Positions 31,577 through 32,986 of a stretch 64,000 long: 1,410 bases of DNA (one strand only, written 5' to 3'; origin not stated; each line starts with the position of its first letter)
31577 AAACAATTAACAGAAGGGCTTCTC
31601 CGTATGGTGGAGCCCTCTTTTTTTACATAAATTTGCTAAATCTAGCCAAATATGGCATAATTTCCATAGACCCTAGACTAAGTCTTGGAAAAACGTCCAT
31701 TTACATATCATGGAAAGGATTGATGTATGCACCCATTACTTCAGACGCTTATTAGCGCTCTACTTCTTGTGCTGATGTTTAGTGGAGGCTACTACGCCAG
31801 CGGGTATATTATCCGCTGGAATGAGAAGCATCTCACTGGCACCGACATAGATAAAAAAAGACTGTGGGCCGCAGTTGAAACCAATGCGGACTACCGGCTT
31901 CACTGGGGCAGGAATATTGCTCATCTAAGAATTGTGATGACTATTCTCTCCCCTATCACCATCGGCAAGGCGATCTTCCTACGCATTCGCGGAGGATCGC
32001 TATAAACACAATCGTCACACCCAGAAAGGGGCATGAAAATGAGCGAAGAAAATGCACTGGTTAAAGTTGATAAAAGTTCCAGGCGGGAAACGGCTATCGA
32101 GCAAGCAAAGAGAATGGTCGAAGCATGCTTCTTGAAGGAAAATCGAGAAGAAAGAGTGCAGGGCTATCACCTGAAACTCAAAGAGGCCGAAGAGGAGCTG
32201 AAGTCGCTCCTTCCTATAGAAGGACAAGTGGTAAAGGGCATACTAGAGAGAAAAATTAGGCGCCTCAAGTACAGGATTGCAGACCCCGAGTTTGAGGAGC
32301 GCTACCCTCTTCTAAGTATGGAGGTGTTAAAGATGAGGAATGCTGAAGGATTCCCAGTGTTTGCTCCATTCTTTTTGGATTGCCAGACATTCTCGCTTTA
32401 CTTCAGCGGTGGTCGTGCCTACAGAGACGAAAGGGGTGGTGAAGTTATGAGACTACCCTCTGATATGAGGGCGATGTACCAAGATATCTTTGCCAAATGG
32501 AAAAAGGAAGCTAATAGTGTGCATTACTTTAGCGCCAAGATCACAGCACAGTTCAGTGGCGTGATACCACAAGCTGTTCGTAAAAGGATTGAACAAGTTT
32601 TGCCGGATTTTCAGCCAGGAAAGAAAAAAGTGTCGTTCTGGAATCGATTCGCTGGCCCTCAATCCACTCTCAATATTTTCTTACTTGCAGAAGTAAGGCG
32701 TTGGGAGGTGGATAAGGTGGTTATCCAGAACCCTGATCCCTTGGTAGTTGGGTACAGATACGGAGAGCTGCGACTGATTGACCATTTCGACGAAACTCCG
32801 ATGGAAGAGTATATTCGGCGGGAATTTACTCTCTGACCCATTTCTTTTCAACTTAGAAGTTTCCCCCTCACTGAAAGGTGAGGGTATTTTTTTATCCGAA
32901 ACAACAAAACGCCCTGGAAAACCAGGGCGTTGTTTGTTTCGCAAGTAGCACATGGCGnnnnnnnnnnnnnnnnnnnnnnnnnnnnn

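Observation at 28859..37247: An ~8.4 kb nucleotide-scavenging and dTMP-synthesis island splitting the conserved rplK-rplA / rplJ-rplL ribosomal cluster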

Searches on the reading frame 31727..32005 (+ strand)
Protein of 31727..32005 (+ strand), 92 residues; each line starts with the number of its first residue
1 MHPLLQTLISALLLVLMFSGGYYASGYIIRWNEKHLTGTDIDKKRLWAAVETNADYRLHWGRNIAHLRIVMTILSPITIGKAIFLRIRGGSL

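Call 3: search_protein_families(library=pfam, proteins=[window:31727-32005:+], max_evalue=0.01)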
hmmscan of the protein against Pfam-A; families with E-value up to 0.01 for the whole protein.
window:31727-32005:+ (92 aa): 0 families

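Call 18: search_protein_families(library=ncbifam, proteins=[window:31727-32005:+], max_evalue=0.01)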
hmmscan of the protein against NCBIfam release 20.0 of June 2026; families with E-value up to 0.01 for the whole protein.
window:31727-32005:+ (92 aa): 1 family
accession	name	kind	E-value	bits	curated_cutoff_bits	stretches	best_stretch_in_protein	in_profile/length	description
TIGR02048.1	gshA_cyano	equivalog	0.0017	17.4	249.05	1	25-79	181-235/376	glutamate--cysteine ligase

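Call 71: search_protein_families(library=padloc, proteins=[window:31727-32005:+], max_evalue=0.01)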
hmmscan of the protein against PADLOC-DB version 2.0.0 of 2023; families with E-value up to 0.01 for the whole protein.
window:31727-32005:+ (92 aa): 0 families

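Call 72: search_protein_families(library=phrogs, proteins=[window:31727-32005:+], max_evalue=0.001)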
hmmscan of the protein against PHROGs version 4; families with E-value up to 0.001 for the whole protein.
window:31727-32005:+ (92 aa): 0 families

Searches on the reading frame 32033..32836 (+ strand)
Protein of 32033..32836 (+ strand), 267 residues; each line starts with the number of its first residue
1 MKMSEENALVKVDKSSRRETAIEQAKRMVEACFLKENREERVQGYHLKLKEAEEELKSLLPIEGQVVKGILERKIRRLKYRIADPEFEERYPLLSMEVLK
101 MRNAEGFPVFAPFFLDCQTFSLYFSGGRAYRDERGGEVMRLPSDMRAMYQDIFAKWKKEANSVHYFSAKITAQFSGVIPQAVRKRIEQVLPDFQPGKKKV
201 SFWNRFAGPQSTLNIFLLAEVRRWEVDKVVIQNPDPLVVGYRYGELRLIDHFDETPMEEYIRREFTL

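Call 3: search_protein_families(library=pfam, proteins=[window:32033-32836:+], max_evalue=0.01)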
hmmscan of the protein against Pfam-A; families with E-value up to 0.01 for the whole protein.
window:32033-32836:+ (267 aa): 0 families

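Call 18: search_protein_families(library=ncbifam, proteins=[window:32033-32836:+], max_evalue=0.01)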
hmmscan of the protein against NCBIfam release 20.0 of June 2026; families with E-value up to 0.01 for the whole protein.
window:32033-32836:+ (267 aa): 0 families

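Call 36: find_homologous_proteins(query=window:32033-32836:+, max_evalue=0.001)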
Query window:32033-32836:+ (267 aa): 1 proteins with E <= 0.001 among 455 candidates.
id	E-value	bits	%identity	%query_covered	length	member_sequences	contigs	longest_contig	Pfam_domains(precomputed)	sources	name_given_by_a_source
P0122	1.5e-172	590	100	99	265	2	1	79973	-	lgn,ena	-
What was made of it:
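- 32033..32836 (+): 267-aa orphan protein, function unknown. It found only itself among 5.8 billion proteins (call 36).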

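Call 71: search_protein_families(library=padloc, proteins=[window:32033-32836:+], max_evalue=0.01)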
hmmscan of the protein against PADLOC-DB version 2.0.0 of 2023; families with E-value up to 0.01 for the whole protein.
window:32033-32836:+ (267 aa): 0 families

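Call 72: search_protein_families(library=phrogs, proteins=[window:32033-32836:+], max_evalue=0.001)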
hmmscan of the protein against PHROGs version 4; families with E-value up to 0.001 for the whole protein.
window:32033-32836:+ (267 aa): 0 families
